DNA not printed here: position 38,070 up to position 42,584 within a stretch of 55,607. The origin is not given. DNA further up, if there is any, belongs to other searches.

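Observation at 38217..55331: One 17.1-kb ORF encodes a 5,704-aa secreted protein with an unusual domain combination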

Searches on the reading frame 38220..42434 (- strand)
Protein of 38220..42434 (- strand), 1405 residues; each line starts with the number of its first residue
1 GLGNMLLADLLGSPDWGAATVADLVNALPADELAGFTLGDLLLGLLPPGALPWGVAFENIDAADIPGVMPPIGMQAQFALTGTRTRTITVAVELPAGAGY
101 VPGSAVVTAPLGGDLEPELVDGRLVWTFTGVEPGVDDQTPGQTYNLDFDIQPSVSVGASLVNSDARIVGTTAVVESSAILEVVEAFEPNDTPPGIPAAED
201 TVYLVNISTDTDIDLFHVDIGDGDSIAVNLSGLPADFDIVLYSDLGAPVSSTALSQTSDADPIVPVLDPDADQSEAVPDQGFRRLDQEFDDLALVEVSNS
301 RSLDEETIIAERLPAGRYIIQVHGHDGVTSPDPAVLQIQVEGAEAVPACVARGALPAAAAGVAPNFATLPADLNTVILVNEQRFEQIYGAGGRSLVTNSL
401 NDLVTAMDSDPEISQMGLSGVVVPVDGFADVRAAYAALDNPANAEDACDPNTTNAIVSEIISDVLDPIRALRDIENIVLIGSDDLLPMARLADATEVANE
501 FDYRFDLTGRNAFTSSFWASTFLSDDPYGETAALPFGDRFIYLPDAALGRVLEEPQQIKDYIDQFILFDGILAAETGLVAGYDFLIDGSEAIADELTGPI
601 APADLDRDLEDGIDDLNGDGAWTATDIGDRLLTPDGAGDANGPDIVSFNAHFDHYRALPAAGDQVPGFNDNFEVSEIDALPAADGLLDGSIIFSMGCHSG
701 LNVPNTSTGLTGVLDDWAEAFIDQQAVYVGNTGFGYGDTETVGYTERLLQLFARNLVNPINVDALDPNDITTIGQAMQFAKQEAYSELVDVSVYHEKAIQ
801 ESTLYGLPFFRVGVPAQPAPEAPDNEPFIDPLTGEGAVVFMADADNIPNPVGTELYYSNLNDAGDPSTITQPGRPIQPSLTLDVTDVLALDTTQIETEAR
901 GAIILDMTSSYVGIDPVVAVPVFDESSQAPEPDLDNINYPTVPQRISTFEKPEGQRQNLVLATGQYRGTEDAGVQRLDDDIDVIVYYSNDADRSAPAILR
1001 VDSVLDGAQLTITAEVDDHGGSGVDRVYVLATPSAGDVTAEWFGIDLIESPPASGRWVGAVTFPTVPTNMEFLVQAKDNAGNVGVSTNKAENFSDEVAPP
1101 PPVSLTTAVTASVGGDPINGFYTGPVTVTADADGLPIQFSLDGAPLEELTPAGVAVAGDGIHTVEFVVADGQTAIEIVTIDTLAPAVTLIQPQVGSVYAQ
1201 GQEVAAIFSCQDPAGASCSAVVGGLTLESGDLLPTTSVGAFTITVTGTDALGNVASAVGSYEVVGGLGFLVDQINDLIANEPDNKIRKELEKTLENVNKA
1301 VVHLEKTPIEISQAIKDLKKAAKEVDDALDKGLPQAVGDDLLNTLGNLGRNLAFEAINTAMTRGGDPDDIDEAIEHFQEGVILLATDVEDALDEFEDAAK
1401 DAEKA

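Call 4: search_protein_families(library=pfam, proteins=[window:38220-42434:-], max_evalue=0.01)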
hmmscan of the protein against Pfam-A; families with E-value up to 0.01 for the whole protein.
window:38220-42434:- (1405 aa): 0 families

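Call 6: search_protein_families(library=ncbifam, proteins=[window:38220-42434:-], max_evalue=1)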
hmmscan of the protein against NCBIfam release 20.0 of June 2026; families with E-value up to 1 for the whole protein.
window:38220-42434:- (1405 aa): 3 families
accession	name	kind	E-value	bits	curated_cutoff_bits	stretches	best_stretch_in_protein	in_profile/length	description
NF047446.1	barrel_OmpL47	domain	0.0062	17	40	0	1137-1170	21-53/68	OmpL47-type beta-barrel domain-containing protein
NF002138.0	PRK00977.1-2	equivalog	0.013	15.3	77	0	1370-1396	29-54/77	exodeoxyribonuclease VII small subunit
NF046048.1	NlpC_P60_DIP1281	equivalog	0.29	9.9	517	1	1284-1328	50-94/587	DIP1281 family NlpC/P60 protein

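Call 7: search_solved_structures(query=window:38220-42434:-, max_evalue=1, show_alignments=2)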
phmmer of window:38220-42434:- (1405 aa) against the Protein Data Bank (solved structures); distinct sequences matched with E-value up to 1: 0.

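Call 9: find_homologous_proteins(query=window:38220-42284:-, max_evalue=0.001)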
Query window:38220-42284:- (1355 aa): 16 proteins with E <= 0.001 among 8000 candidates.
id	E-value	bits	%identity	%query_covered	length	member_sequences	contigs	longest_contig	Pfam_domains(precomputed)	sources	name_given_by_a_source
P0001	0.0e+0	1679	67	86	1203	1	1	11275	-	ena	-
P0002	0.0e+0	1441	58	89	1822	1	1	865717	-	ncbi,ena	-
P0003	2.8e-232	793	40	89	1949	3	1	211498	PF00801.27,PF18911.7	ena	-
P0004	4.8e-226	772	40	89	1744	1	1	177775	-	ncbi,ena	-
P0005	1.2e-204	701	42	78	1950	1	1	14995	PF00801.27,PF18911.7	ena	-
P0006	1.4e-174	602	36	89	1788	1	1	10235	PF17957.8,PF00353.26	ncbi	ncbi:MAG: Ig-like domain-containing protein [Actinomycetota bacterium]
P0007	2.1e-143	498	34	88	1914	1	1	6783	PF00353.26,PF18884.6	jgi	jgi:Ca2+-binding RTX toxin-like protein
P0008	5.8e-108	381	31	88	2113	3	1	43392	-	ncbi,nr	ncbi:MAG TPA: PxKF domain-containing protein [Nocardioides sp.]|nr:PxKF domain-containing protein [N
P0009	7.7e-106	374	30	87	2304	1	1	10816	PF26549.1,PF00930.28,PF17957.8,PF26550.2,PF07676.19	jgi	jgi:Tol biopolymer transport system component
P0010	2.3e-97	346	30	85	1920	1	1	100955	PF23993.3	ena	-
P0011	2.1e-92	329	30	85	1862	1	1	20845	PF04862.19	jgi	jgi:hypothetical protein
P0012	1.6e-84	303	31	71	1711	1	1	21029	PF04862.19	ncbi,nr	ncbi:MAG TPA: PxKF domain-containing protein [Motilibacteraceae bacterium]|nr:PxKF domain-containing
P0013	1.8e-81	293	30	77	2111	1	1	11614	PF17164.11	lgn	-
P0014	2.1e-71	260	31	59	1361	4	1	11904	PF05671.16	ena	-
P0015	2.5e-37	147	28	53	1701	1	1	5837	PF01839.30,PF00801.27,PF13517.13,PF01835.26,PF18911.7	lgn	-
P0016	5.6e-31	126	26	74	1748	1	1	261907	PF02369.23,PF02494.23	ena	-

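Call 11: find_encoding_contigs(protein=P0002, flank=10000, max_places=3)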
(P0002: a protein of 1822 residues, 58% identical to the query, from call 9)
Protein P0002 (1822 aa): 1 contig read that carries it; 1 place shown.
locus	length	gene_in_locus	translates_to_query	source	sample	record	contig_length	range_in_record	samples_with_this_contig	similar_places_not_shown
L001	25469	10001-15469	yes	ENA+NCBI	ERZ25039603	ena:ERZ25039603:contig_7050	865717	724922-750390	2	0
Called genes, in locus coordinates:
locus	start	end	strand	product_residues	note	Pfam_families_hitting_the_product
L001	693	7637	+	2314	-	PF14312:FG-GAP_2 (weak)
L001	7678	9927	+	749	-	PF14312:FG-GAP_2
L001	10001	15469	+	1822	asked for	-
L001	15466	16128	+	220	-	-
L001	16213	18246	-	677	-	PF07719:TPR_2 (faint), PF13424:TPR_12 (weak)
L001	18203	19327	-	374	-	PF00211:Guanylate_cyc (weak), PF13191:AAA_16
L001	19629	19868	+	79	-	-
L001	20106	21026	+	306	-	PF01757:Acyl_transf_3 (weak)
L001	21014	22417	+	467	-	PF01757:Acyl_transf_3 (weak), PF19040:SGNH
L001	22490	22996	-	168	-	PF00011:HSP20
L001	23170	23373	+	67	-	-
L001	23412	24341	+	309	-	PF00294:PfkB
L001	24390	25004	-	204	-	PF06897:DUF1269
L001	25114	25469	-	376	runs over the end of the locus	-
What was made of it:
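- L001 also splits its neighbouring gene, which points to an error-prone assembly there (call 11).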

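Call 41: search_protein_families(library=pfam, proteins=[P0015, P0016, P0010, P0013, P0009], max_evalue=0.01)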
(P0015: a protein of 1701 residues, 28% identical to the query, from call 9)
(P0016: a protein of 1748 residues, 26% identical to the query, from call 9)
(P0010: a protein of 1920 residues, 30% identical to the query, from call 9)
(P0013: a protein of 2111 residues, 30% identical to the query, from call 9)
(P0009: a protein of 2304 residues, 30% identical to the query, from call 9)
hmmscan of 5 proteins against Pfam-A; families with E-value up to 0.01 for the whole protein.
P0015 (1701 aa): 7 families
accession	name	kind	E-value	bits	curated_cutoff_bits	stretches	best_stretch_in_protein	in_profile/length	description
PF01839.29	FG-GAP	-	2.6e-47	158.5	22.1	6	300-333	1-32/37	FG-GAP repeat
PF18911.6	PKD_4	-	4.9e-35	119.9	27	2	784-849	19-84/85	PKD domain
PF00801.26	PKD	-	1.4e-28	99.2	23.5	2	858-926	3-75/80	PKD domain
PF13517.12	FG-GAP_3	-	1.3e-17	64.6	26.9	4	1-72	2-61/61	FG-GAP-like repeat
PF01835.25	MG2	-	3e-06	27.9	32.8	0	780-835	30-84/96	MG2 domain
PF14312.12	FG-GAP_2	-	0.00054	20.5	23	0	110-152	14-49/49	FG-GAP repeat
PF16656.11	Pur_ac_phosph_N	-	0.0095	16.9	30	0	397-442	39-78/93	Purple acid Phosphatase, N-terminal domain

P0016 (1748 aa): 2 families
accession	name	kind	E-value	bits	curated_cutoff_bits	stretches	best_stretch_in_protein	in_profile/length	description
PF02369.22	Big_1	-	4.2e-08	33.6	34.9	2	1550-1614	21-83/93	Bacterial Ig-like domain (group 1)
PF02494.22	HYR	-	1.2e-05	25.9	21.7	1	176-252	4-81/81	HYR domain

P0010 (1920 aa): 0 families

P0013 (2111 aa): 1 family
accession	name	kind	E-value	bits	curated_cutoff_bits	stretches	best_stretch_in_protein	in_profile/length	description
PF17164.10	DUF5122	-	1.3e-08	35.4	27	1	122-153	1-36/36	Domain of unknown function (DUF5122) beta-propeller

P0009 (2304 aa): 4 families
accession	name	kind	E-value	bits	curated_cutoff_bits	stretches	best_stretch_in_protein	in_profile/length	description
PF07676.18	PD40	-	3.6e-39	132.4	20.9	5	532-564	4-37/38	WD40-like Beta Propeller Repeat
PF00930.27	DPPIV_N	-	2.5e-13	50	22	1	575-654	34-119/354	Dipeptidyl peptidase IV (DPP IV) N-terminal region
PF01364.23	Peptidase_C25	-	4.9e-12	46.2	23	1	1441-1756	67-373/374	Peptidase family C25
PF17957.7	Big_7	-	3.5e-08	34.4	24.1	1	229-315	1-59/70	Bacterial Ig domain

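Call 68: search_protein_families(library=padloc, proteins=[window:38220-42434:-], max_evalue=0.001)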
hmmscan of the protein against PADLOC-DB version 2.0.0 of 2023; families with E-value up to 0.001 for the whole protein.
window:38220-42434:- (1405 aa): 0 families

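Call 69: search_protein_families(library=ncbifam, proteins=[P0008, P0009], max_evalue=0.001)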
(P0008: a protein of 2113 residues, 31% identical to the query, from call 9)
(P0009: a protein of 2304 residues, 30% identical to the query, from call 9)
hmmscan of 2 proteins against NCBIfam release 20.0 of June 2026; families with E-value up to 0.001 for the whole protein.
P0008 (2113 aa): 1 family
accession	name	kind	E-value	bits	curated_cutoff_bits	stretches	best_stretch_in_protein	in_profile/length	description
NF038114.1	rightmost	domain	2.5e-23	82.6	35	1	2000-2111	2-112/113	PxKF domain-containing protein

P0009 (2304 aa): 7 families
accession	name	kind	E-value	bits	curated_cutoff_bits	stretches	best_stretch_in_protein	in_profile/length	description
TIGR02800.1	propeller_TolB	equivalog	3.4e-45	154.7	343.15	3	491-572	233-314/418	Tol-Pal system beta propeller repeat protein TolB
NF038114.1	rightmost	domain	1.4e-41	141.3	35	1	2193-2304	1-113/113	PxKF domain-containing protein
NF002183.0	PRK01029.1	equivalog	1.7e-22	80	405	2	453-564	281-398/429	Tol-Pal system protein TolB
NF033523.0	lasso_peptidase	equivalog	4.4e-15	55.5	400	3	479-567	75-161/638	Atxe2 family lasso peptide isopeptidase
NF053518.1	DipepPtdsDpp5Prph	equivalog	2.3e-11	43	900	1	489-606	8-128/655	dipeptidyl-peptidase Dpp5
NF047446.1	barrel_OmpL47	domain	2.6e-07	31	40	0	2069-2102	20-53/68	OmpL47-type beta-barrel domain-containing protein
NF003124.0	PRK04043.1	equivalog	3.7e-07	29.3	428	1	447-604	227-388/419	Tol-Pal system protein TolB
